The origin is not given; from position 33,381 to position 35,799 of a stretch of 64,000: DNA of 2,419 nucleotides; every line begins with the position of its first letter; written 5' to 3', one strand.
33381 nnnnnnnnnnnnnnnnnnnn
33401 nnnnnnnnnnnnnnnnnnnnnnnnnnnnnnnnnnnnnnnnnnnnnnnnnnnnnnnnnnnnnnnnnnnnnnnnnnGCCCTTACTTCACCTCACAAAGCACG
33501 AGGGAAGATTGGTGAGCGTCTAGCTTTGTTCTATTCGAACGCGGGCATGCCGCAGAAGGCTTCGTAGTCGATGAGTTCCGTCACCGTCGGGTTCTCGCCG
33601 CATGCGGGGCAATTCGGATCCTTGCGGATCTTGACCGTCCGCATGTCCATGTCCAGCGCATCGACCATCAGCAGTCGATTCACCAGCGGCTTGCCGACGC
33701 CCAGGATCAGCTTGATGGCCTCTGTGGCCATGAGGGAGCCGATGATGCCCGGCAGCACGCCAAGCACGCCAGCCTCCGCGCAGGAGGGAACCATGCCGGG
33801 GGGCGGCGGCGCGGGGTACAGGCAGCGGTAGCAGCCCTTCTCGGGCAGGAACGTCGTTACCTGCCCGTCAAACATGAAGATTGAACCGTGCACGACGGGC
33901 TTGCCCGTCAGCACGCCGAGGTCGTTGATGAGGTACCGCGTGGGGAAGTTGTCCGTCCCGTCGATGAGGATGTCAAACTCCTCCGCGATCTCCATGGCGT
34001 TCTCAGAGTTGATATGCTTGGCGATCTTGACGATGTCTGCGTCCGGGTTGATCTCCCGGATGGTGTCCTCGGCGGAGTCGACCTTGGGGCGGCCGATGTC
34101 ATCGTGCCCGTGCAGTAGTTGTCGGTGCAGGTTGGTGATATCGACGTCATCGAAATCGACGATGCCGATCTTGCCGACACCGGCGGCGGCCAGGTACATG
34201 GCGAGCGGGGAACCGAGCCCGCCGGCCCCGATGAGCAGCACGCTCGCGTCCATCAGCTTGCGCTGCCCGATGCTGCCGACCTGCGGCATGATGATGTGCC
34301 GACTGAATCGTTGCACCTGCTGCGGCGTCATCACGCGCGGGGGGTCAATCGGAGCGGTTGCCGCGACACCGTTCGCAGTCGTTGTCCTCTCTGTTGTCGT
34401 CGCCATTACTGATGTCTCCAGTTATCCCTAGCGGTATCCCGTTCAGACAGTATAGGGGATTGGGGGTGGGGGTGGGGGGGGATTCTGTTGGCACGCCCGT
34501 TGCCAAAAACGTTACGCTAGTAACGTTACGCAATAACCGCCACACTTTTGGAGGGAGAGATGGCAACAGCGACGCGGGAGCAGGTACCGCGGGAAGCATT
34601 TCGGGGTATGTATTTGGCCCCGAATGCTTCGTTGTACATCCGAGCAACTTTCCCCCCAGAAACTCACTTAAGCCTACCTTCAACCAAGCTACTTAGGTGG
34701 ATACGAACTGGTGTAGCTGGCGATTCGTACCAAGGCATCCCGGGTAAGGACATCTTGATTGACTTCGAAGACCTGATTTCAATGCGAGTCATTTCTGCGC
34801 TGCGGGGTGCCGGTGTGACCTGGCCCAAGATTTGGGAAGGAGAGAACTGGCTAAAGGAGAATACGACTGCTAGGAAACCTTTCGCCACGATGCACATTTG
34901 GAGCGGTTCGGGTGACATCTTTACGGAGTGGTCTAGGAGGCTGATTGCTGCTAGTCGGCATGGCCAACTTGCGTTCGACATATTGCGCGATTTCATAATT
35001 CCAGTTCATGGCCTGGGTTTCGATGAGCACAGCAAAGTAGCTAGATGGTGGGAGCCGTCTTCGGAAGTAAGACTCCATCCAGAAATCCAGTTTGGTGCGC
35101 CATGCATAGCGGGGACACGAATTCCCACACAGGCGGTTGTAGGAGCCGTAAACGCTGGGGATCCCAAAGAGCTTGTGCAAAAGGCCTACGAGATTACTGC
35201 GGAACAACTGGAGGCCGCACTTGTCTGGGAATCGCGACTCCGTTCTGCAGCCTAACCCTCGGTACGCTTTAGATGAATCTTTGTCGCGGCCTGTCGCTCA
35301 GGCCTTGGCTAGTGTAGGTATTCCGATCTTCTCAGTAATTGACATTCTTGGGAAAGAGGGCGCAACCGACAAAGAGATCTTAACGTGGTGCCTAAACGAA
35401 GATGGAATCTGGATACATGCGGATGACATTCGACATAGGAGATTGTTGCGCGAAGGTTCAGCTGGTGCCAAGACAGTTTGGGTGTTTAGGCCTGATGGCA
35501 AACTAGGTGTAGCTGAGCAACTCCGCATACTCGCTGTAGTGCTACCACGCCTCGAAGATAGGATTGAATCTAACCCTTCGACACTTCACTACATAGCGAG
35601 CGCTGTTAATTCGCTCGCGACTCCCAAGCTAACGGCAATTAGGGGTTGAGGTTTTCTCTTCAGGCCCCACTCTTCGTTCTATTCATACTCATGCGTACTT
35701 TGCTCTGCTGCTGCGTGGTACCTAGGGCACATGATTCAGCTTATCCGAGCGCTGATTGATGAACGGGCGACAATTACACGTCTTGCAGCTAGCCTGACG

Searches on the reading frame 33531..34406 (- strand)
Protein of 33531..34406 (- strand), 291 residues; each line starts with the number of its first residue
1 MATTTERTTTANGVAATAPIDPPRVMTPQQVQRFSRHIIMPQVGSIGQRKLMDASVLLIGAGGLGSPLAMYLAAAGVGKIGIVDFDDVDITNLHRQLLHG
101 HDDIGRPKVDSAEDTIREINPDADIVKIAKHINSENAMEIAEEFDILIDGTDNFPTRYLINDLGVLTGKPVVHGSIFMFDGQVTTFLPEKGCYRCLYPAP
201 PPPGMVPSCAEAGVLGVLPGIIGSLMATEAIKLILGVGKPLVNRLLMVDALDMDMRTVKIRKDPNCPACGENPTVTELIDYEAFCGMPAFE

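Call 3: search_protein_families(library=pfam, proteins=[window:33531-34406:-], max_evalue=0.1)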
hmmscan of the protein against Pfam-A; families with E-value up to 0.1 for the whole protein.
window:33531-34406:- (291 aa): 5 families
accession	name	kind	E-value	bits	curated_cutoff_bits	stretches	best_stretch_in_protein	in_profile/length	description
PF00899.27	ThiF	-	1.9e-82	276.4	28.1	1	34-268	1-238/238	ThiF family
PF01488.26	Shikimate_DH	-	0.0081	16.7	24.3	1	50-84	9-43/138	Shikimate / quinate 5-dehydrogenase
PF00056.29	Ldh_1_N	-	0.03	14.8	27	1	56-128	3-75/141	lactate/malate dehydrogenase, NAD binding domain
PF03435.24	Sacchrp_dh_NADP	-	0.047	14.5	25.1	1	56-101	1-47/129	Saccharopine dehydrogenase NADP binding domain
PF03721.20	UDPG_MGDP_dh_N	-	0.086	12.8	27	0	56-96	3-42/187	UDP-glucose/GDP-mannose dehydrogenase family, NAD binding domain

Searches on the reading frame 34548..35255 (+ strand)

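Call 3: search_protein_families(library=pfam, proteins=[window:34548-35255:+], max_evalue=0.1)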
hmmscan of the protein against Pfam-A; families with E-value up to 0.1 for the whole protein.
window:34548-35255:+ (235 aa): 1 family
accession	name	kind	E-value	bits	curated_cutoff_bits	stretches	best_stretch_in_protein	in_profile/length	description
PF04255.20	DUF433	-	1.2e-13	51.1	23.6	1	176-225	3-53/56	Protein of unknown function (DUF433)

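Call 4: search_protein_families(library=padloc, proteins=[window:34548-35255:+], max_evalue=0.1)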
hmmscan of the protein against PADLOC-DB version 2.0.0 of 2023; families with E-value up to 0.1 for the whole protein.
window:34548-35255:+ (235 aa): 0 families

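Call 5: search_protein_families(library=ncbifam, proteins=[window:34548-35255:+], max_evalue=0.1)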
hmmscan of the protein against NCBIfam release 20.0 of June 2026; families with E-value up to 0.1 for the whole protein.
window:34548-35255:+ (235 aa): 0 families

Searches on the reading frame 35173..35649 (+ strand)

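Call 3: search_protein_families(library=pfam, proteins=[window:35173-35649:+], max_evalue=0.1)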
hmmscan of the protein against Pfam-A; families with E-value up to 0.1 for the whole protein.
window:35173-35649:+ (158 aa): 2 families
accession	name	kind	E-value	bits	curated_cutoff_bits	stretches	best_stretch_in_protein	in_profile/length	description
PF18480.7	DUF5615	-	1.3e-06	28.7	23.8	1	30-127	2-95/110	Domain of unknown function (DUF5615)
PF18478.7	PIN_10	-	0.0026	18.2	26.2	1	29-94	1-70/84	PIN like domain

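Call 4: search_protein_families(library=padloc, proteins=[window:35173-35649:+], max_evalue=0.1)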
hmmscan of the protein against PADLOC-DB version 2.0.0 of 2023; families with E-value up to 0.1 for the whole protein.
window:35173-35649:+ (158 aa): 0 families

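Call 5: search_protein_families(library=ncbifam, proteins=[window:35173-35649:+], max_evalue=0.1)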
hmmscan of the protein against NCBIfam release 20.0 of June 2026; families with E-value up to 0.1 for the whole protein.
window:35173-35649:+ (158 aa): 0 families
